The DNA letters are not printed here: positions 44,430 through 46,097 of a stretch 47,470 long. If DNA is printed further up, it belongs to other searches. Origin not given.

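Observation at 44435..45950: Plus-strand DUF4041/T5orf172 gene between the repressor and the early operon: candidate prophage defence or exclusion gene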

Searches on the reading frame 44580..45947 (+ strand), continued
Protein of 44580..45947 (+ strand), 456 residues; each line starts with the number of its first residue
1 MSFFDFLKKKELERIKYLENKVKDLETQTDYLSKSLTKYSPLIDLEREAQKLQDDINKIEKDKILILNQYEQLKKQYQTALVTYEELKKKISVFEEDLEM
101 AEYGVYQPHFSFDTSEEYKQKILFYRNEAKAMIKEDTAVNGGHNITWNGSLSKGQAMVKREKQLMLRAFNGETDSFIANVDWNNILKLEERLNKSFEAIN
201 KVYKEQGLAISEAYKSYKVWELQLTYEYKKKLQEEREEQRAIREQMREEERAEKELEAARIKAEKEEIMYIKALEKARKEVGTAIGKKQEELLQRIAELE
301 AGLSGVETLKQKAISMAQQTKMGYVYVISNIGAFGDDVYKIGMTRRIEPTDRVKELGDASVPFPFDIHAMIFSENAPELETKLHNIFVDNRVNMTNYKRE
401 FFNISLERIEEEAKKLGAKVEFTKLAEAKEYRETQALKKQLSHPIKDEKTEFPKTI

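Call 68: find_encoding_contigs(protein=P0106, flank=8000, max_places=1)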
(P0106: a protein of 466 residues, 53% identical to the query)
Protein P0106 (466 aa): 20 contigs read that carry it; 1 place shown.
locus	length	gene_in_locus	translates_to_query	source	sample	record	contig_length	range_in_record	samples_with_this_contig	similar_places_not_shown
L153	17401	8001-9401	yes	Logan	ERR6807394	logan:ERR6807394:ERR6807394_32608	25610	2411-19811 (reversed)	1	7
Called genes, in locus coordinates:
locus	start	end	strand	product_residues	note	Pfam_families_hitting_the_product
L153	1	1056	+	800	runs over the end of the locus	PF13620:CarboxypepD_reg, PF13715:CarbopepD_reg_2, PF14905:OMP_b-brl_3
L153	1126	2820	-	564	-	PF02687:FtsX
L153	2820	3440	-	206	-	PF12704:MacB_PCD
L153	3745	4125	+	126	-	PF19569:START_2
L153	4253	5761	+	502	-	PF03739:LptF_LptG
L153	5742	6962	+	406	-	PF00926:DHBP_synthase, PF00925:GTP_cyclohydro2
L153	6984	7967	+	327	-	PF00551:Formyl_trans_N, PF02911:Formyl_trans_C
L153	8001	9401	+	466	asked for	PF13250:SNIPE, PF10544:T5orf172, PF13455:MUG113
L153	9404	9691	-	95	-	PF04977:DivIC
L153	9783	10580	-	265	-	PF01256:Carb_kinase (weak), PF08543:Phos_pyr_kin, PF00294:PfkB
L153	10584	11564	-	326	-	PF00586:AIRS, PF02769:AIRS_C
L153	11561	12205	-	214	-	PF02581:TMP-TENI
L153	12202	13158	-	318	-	PF00478:IMPDH, PF03060:NMO, PF01070:FMN_dh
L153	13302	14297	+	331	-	PF01820:Dala_Dala_lig_N, PF07478:Dala_Dala_lig_C, PF02655:ATP-grasp_3, PF02786:CPSase_L_D2 (weak), PF13535:ATP-grasp_4 (weak)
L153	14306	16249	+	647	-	PF01182:Glucosamine_iso, PF02585:PIG-L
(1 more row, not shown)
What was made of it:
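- The family also occurs alone among chromosomal housekeeping genes (call 68).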

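Call 69: search_protein_families(library=ncbifam, proteins=[window:44580-45947:+], max_evalue=0.01)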
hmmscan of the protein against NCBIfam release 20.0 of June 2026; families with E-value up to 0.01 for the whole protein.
window:44580-45947:+ (456 aa): 0 families

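Call 71: get_annotated_region(hit=H2, flank=600)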
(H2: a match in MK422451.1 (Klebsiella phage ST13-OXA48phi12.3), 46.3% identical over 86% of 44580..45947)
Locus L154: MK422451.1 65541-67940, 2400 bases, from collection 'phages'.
description: Klebsiella phage ST13-OXA48phi12.3, complete genome.
organism: Klebsiella phage ST13-OXA48phi12.3 (NCBI taxid 2510466)
taxonomy: Viruses; Duplodnaviria; Heunggongvirae; Uroviricota; Caudoviricetes
host: Klebsiella pneumoniae ST13-OXA48; source: -; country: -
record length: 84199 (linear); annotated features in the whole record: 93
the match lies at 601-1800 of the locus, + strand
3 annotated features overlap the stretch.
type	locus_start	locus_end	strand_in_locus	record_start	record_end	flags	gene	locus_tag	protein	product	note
CDS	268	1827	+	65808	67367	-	-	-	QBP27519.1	hypothetical protein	hypothetical protein, DUF4041 domain-containing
CDS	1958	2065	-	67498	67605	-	-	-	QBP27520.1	hypothetical protein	hypothetical protein PMK1 b00090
CDS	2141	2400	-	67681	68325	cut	-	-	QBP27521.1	hypothetical protein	-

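Call 72: get_annotated_region(hit=H7, flank=600)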
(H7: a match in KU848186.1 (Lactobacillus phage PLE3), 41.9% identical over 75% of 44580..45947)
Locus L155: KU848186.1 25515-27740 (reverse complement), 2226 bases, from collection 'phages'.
description: Lactobacillus phage PLE3, complete genome.
organism: Lactobacillus phage PLE3 (NCBI taxid 1815510)
taxonomy: Viruses; Duplodnaviria; Heunggongvirae; Uroviricota; Caudoviricetes; Pleetrevirus; Pleetrevirus PLE3
host: Lactobacillus casei BL23; source: -; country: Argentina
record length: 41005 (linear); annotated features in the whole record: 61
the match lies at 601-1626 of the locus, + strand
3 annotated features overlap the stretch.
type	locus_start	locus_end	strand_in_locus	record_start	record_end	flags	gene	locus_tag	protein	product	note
CDS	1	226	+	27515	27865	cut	-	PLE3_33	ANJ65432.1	hypothetical protein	-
CDS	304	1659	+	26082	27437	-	-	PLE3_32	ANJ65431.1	hypothetical protein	replication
CDS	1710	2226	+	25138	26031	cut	-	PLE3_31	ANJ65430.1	hypothetical protein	-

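Call 73: get_annotated_region(hit=H10, flank=600)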
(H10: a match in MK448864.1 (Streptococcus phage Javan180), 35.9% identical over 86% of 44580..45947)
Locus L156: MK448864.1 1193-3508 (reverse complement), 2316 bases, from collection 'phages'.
description: Streptococcus phage Javan180, complete genome.
organism: Streptococcus phage Javan180 (NCBI taxid 2548028)
taxonomy: Viruses; Duplodnaviria; Heunggongvirae; Uroviricota; Caudoviricetes
host: Streptococcus equi 4047; source: -; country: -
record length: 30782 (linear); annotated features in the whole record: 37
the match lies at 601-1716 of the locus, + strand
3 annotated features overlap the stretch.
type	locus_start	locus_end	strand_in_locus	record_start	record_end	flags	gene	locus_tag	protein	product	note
CDS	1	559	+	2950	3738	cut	-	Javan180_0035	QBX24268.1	pleiotropic regulator of exopolysaccharide synthesis, competence and biofilm formation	Pleiotropic regulator of exopolysaccharide synthesis, competence and biofilm formation Ftr, XRE family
CDS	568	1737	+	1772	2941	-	-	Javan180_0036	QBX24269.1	hypothetical protein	UPF0325 protein YaeH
CDS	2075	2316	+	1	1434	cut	-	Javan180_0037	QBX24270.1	integrase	integrase: site-specific recombinase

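Call 74: get_annotated_region(hit=H11, flank=600)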
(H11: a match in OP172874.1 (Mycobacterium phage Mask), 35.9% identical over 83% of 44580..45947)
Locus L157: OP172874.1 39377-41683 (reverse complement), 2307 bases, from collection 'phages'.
description: Mycobacterium phage Mask, complete genome.
organism: Mycobacterium phage Mask (NCBI taxid 2974051)
taxonomy: Viruses; Duplodnaviria; Heunggongvirae; Uroviricota; Caudoviricetes
host: Mycobacterium smegmatis mc#155; source: soil; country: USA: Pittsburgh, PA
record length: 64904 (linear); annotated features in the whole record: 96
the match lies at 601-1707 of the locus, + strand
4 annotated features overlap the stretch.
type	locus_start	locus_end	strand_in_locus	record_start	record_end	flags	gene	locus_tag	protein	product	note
CDS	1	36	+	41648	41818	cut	45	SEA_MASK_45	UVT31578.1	RelB-like antitoxin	antitoxin in toxin/antitoxin system, RelB-like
CDS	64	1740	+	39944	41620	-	44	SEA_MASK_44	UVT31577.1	hypothetical protein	-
CDS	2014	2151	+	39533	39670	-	43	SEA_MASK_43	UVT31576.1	hypothetical protein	-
CDS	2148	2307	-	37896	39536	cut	42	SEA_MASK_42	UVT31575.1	DNA methyltransferase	-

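Call 75: get_annotated_region(hit=H12, flank=600)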
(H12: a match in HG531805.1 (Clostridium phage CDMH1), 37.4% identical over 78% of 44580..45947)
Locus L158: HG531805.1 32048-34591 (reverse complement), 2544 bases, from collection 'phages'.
description: Clostridium phage CDMH1 complete genome.
organism: Clostridium phage CDMH1 (NCBI taxid 1411095)
taxonomy: Viruses; Duplodnaviria; Heunggongvirae; Uroviricota; Caudoviricetes; Yongloolinvirus; Yongloolinvirus CDMH1
host: -; source: -; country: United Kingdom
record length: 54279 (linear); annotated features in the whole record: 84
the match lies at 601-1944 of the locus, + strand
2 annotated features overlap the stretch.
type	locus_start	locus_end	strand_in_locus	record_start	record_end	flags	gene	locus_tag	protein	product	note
CDS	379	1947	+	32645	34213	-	CDHM1_gp42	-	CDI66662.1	putative regulatory protein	-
CDS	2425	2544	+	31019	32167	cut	CDHM1_gp41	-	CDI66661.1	putative integrase protein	-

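Call 76: get_annotated_region(hit=H24, flank=600)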
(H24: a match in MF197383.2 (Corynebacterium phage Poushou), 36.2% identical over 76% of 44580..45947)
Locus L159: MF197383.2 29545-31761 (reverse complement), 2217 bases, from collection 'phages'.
description: Corynebacterium phage Poushou, complete genome.
organism: Corynebacterium phage Poushou (NCBI taxid 2015851)
taxonomy: Viruses; Duplodnaviria; Heunggongvirae; Uroviricota; Caudoviricetes; Poushouvirus; Poushouvirus Poushou
host: Corynebacterium vitaeruminis CAG1, a derivative of (NCIB9291); source: -; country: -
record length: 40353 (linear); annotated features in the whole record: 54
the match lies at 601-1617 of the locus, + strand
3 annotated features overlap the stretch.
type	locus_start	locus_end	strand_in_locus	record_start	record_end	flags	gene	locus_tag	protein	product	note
CDS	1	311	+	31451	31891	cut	34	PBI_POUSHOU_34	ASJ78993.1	hypothetical protein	-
CDS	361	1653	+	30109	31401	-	33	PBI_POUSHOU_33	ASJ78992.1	ATPase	-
CDS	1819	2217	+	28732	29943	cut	32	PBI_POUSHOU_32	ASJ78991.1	integrase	integrase (Y-Int)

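Call 87: search_protein_representatives(protein=window:44580-45947:+)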
Query: 456 residues. Proteins with E-value up to 0.001 (for the whole library): 4322; up to 1e-10: 2584; up to 1e-30: 1426. The best 150 are listed.
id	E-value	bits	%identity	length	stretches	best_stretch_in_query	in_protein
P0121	5.9e-123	427.4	50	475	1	1-455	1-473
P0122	3.7e-108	378.7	50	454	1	1-441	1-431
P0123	4.0e-107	375.3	47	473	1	34-438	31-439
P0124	3.9e-106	372.0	50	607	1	46-447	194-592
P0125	1.2e-104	367.1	46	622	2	57-441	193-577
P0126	6.6e-104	364.7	42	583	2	23-439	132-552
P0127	3.0e-103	362.5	49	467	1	30-448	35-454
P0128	1.3e-102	360.4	44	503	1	33-437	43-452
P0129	1.7e-102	360.0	45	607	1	23-438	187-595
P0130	2.5e-102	359.5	47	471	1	37-443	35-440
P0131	3.2e-102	359.1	47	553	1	36-446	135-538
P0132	8.8e-102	357.7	46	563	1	37-441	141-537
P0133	1.8e-101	356.7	50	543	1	37-439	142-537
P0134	6.3e-101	354.9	43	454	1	17-454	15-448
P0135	8.6e-101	354.4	45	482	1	69-452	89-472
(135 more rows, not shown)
